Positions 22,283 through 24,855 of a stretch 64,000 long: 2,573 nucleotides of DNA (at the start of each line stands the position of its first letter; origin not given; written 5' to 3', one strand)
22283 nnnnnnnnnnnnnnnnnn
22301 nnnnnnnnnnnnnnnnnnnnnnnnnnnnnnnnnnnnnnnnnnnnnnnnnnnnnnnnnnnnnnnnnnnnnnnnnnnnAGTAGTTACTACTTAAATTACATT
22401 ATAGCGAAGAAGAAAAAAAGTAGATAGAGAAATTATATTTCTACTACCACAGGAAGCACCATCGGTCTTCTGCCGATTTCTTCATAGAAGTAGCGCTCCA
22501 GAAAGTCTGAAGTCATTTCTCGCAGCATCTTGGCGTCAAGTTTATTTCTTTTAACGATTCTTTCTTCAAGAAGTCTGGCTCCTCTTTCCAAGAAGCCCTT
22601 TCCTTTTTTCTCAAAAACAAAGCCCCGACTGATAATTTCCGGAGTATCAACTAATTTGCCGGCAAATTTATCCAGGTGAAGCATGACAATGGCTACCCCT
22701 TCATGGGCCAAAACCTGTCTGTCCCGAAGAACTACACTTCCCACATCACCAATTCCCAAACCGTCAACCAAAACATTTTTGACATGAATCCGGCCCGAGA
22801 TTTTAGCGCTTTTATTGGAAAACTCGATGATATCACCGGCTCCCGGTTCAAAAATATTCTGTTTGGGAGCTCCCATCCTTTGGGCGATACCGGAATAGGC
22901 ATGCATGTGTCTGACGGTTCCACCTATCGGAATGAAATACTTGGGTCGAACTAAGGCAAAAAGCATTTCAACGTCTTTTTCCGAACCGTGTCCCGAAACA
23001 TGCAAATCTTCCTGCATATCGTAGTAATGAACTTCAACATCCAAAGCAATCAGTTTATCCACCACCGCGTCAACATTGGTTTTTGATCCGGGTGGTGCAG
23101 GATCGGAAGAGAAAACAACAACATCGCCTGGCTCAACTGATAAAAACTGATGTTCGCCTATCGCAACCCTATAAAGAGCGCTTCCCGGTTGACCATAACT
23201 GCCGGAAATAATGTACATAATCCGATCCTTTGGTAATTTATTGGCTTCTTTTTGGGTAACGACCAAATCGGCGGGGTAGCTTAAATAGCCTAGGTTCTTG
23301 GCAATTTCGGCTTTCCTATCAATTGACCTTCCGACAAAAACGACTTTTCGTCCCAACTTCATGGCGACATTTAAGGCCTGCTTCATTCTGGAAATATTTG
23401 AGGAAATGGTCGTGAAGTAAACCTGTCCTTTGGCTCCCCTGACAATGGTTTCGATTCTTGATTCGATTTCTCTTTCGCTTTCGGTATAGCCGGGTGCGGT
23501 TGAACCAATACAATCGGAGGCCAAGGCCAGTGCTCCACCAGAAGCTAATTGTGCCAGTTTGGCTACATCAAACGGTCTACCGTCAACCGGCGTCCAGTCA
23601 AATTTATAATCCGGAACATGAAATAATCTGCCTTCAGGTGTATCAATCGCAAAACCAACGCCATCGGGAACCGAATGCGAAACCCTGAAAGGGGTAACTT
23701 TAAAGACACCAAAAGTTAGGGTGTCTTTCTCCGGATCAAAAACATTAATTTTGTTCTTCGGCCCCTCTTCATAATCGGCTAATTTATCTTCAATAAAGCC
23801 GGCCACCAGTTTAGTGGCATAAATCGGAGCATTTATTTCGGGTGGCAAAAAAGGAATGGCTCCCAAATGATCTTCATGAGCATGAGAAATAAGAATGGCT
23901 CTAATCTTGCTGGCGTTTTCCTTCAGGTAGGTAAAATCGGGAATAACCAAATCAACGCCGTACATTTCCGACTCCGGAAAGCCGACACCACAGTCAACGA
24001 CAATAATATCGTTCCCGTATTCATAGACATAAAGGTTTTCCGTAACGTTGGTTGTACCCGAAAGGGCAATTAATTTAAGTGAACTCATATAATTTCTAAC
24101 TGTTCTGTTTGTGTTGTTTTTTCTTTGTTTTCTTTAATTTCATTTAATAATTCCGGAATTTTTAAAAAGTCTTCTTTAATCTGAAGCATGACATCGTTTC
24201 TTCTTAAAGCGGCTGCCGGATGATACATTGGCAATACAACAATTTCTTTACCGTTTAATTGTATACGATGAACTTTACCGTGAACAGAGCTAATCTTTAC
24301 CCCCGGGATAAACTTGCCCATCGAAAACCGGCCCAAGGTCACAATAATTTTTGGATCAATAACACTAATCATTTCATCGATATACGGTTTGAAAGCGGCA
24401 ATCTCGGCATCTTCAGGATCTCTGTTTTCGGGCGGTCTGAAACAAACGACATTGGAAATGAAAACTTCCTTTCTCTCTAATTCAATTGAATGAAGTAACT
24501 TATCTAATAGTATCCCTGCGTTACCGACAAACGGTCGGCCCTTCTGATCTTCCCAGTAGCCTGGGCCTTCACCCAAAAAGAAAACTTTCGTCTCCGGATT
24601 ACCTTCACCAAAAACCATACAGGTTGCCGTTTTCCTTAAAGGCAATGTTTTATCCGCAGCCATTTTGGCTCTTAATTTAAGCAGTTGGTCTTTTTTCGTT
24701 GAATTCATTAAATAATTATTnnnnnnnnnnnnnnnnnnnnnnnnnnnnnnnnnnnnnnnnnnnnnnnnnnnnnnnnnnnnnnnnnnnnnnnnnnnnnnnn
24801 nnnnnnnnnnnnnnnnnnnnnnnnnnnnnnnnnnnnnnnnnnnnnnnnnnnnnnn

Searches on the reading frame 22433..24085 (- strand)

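Call 13: search_protein_families(library=pfam, proteins=[window:22433-24085:-], max_evalue=0.001)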
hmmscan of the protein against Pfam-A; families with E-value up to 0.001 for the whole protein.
window:22433-24085:- (550 aa): 5 families
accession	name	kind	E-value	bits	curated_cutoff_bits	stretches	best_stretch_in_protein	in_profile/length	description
PF22505.1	RNase_J_b_CASP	-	1.3e-34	119.1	27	1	220-345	2-126/126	Ribonuclease J, beta-CASP domain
PF17770.6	RNase_J_C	-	4.9e-22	79.3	23.8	1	452-550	1-102/102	Ribonuclease J C-terminal domain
PF12706.13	Lactamase_B_2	-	8.6e-14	52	27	1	28-163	3-147/200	Beta-lactamase superfamily domain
PF00753.33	Lactamase_B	-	8.6e-13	49.1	22.7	1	16-155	6-145/196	Metallo-beta-lactamase superfamily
PF16661.11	Lactamase_B_6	-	0.00049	19.9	27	1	50-94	25-75/193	Metallo-beta-lactamase superfamily domain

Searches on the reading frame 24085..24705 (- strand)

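Call 13: search_protein_families(library=pfam, proteins=[window:24085-24705:-], max_evalue=0.001)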
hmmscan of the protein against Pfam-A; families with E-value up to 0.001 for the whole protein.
window:24085-24705:- (206 aa): 1 family
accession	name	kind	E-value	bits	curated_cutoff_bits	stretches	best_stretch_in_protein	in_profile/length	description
PF03167.25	UDG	-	3.2e-30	105.5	24.3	1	32-171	1-126/141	Uracil DNA glycosylase superfamily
